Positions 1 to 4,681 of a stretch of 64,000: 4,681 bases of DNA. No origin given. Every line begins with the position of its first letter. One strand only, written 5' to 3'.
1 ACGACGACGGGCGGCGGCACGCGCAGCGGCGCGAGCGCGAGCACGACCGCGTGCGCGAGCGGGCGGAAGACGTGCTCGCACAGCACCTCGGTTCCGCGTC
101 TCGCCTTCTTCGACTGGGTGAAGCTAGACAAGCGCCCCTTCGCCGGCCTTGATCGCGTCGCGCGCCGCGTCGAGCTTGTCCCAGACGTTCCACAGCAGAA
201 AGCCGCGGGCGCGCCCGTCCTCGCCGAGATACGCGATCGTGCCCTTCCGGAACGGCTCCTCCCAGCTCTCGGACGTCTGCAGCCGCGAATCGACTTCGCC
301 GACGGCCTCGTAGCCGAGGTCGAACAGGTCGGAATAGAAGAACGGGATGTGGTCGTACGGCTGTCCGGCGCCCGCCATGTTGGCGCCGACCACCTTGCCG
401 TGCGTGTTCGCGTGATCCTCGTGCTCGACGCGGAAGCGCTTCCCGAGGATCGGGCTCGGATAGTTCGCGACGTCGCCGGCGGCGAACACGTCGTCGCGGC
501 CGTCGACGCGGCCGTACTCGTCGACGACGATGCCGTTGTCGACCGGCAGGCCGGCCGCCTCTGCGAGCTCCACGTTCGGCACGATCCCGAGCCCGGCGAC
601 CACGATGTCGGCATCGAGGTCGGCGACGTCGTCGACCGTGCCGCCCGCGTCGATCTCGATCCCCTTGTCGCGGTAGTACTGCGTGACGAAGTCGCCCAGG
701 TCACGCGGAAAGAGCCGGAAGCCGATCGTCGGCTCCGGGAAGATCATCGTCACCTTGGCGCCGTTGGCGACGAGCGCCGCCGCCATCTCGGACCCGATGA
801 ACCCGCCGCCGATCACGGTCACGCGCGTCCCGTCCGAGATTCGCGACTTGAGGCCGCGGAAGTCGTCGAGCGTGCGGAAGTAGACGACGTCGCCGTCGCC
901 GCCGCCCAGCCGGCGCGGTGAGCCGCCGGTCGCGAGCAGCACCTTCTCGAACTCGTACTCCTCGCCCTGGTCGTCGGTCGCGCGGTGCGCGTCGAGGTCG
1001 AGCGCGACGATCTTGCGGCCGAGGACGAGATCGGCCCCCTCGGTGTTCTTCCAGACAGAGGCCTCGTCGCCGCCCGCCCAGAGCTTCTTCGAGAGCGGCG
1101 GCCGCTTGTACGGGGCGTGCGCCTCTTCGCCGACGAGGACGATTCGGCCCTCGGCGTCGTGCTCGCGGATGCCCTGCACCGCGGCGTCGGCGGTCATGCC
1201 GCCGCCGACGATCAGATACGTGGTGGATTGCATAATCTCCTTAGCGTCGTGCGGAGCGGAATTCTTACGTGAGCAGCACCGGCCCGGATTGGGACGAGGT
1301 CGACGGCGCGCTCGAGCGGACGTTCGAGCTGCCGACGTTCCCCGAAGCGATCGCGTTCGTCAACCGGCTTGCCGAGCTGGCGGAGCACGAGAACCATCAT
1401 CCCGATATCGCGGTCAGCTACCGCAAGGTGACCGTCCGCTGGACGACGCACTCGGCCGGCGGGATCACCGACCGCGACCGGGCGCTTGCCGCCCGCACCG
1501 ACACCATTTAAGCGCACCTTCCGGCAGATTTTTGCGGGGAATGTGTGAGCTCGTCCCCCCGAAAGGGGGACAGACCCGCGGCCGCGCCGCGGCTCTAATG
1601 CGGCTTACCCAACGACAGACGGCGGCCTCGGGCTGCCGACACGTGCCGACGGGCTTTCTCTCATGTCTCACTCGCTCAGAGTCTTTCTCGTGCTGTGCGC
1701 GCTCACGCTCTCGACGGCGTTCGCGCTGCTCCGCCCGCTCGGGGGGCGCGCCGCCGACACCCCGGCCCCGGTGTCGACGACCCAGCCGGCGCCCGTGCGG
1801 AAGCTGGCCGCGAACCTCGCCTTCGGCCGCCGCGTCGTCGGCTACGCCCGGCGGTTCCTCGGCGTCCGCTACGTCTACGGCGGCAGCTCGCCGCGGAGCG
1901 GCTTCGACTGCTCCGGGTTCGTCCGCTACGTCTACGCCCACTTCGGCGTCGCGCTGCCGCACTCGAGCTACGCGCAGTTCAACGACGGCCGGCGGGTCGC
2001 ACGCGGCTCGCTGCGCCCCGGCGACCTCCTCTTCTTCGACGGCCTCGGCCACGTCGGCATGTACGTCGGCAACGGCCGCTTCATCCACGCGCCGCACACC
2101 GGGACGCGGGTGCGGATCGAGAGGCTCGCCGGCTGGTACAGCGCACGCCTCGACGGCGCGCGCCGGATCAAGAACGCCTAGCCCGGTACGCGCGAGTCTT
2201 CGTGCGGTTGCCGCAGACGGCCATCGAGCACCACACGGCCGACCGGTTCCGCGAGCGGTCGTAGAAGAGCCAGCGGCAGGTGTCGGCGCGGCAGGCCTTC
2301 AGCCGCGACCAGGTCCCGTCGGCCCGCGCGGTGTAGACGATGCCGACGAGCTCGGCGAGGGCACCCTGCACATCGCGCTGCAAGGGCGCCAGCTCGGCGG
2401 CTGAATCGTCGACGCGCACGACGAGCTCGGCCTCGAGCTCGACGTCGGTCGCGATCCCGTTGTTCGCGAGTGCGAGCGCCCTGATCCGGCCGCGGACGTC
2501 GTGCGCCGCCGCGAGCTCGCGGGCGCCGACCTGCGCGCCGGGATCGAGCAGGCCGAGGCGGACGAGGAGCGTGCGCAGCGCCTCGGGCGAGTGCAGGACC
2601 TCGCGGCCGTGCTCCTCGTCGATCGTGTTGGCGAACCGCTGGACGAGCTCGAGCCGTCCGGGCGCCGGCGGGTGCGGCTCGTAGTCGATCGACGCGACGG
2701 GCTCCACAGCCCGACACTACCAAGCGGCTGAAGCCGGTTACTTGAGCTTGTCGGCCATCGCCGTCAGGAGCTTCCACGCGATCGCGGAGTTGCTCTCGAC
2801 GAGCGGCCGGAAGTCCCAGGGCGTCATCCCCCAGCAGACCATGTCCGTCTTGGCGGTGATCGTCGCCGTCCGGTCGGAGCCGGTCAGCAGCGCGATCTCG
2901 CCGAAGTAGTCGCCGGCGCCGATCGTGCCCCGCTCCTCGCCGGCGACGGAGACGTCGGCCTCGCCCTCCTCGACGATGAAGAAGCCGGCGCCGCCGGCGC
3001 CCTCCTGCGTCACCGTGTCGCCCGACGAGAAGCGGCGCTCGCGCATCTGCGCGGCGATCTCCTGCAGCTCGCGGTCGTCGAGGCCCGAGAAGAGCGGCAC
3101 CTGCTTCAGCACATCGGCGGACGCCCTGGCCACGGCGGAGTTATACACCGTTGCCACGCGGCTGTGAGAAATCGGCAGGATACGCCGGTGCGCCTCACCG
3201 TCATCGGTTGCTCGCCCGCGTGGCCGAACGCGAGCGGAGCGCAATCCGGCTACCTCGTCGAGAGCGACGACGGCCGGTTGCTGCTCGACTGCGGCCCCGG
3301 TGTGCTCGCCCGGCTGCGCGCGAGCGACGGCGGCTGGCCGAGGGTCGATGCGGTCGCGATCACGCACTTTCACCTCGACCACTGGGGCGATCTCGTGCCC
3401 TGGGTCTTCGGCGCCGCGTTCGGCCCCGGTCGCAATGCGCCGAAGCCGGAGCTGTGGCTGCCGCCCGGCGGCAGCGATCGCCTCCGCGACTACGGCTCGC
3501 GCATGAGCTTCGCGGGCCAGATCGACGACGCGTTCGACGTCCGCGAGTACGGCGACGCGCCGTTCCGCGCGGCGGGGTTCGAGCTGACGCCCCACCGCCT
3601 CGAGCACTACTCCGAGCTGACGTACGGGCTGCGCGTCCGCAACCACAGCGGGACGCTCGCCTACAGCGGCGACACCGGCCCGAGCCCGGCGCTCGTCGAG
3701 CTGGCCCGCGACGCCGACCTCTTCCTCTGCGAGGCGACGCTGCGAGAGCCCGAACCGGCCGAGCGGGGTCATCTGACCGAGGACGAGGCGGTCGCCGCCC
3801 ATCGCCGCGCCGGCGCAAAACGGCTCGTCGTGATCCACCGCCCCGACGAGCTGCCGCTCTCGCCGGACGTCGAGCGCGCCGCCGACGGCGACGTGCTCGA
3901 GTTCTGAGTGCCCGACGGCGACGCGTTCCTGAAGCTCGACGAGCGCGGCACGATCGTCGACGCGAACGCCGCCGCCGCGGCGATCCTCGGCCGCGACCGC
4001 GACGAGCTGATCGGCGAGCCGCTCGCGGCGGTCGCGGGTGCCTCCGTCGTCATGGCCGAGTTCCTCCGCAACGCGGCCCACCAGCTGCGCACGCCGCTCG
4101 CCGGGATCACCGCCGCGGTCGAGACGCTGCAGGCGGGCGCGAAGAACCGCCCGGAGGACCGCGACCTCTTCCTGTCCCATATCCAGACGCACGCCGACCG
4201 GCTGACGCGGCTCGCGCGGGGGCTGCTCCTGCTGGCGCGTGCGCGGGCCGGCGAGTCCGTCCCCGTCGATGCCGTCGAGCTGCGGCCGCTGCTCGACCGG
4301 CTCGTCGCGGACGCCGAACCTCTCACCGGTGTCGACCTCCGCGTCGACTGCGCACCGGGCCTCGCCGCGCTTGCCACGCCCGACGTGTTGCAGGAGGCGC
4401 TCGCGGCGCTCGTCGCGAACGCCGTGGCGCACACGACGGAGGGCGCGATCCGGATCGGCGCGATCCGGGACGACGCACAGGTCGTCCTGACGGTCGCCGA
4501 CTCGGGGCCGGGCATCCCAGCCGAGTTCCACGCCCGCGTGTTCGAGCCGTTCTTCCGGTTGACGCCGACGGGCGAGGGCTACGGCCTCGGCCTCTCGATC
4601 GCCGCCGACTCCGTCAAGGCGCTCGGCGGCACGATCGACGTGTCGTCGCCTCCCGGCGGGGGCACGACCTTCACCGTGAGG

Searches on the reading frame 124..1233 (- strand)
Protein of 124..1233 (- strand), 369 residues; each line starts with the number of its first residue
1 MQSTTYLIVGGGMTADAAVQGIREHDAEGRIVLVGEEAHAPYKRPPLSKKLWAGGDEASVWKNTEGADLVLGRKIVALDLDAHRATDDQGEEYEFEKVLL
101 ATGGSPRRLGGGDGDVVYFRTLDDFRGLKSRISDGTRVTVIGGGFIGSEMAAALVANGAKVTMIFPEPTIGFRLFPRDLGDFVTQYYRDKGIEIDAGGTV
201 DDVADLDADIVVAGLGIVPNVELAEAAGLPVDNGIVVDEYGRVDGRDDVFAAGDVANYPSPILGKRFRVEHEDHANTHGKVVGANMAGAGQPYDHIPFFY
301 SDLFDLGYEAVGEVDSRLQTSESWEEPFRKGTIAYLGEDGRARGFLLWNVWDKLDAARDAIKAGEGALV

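Call 65: search_protein_families(library=pfam, proteins=[window:124-1233:-], max_evalue=0.00001)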
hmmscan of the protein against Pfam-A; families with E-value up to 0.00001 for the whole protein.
window:124-1233:- (369 aa): 4 families
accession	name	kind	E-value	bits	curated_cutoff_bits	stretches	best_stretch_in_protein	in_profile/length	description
PF07992.20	Pyr_redox_2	-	4e-48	164.8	26.1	1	6-261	3-278/291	Pyridine nucleotide-disulphide oxidoreductase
PF14721.12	AIF_C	-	1.8e-14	54.7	25.9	1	283-322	2-42/130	Apoptosis-inducing factor, mitochondrion-associated, C-term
PF00070.33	Pyr_redox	-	7e-13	49.3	22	1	137-203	1-66/82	Pyridine nucleotide-disulphide oxidoreductase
PF13241.12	NAD_binding_7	-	1.3e-06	29.4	22.1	0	135-173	7-41/104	Putative NAD(P)-binding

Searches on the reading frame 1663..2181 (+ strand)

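Call 65: search_protein_families(library=pfam, proteins=[window:1663-2181:+], max_evalue=0.00001)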
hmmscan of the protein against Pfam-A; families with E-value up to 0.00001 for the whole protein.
window:1663-2181:+ (172 aa): 1 family
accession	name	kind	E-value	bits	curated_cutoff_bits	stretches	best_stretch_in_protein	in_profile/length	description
PF00877.26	NLPC_P60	-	2.1e-27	95.6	23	1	67-160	1-96/105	NlpC/P60 family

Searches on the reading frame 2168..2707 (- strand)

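Call 65: search_protein_families(library=pfam, proteins=[window:2168-2707:-], max_evalue=0.00001)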
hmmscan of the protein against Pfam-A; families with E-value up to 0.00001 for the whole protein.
window:2168-2707:- (179 aa): 2 families
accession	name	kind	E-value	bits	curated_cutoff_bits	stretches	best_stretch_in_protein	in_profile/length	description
PF11706.13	zf-CGNR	-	5.3e-19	68.2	24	1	135-178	1-44/44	CGNR zinc finger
PF07336.16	ABATE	-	2.2e-09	38.4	24.4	1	21-113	3-98/130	Putative stress-induced transcription regulator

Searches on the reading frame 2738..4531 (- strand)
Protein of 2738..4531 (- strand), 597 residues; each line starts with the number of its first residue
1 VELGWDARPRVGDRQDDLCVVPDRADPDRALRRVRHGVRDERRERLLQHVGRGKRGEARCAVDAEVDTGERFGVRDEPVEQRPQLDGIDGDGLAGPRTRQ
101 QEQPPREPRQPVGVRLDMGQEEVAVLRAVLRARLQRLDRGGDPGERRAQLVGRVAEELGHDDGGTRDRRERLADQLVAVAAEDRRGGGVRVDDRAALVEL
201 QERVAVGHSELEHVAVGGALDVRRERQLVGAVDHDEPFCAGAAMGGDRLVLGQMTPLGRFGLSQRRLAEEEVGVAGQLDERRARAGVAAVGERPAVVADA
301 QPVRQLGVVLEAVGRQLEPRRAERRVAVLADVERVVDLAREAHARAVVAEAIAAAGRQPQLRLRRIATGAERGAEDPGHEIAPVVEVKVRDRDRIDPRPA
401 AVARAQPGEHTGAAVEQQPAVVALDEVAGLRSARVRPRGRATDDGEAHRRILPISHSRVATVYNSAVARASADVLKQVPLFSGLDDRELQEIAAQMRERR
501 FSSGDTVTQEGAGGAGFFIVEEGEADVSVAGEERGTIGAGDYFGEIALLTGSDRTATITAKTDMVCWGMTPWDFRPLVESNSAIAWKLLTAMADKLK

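Call 65: search_protein_families(library=pfam, proteins=[window:2738-4531:-], max_evalue=0.00001)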
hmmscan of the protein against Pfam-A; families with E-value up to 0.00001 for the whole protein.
window:2738-4531:- (597 aa): 1 family
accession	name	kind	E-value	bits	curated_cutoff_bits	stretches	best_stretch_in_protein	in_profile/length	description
PF00027.35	cNMP_binding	-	1e-15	57.9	27.5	1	499-581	2-89/89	Cyclic nucleotide-binding domain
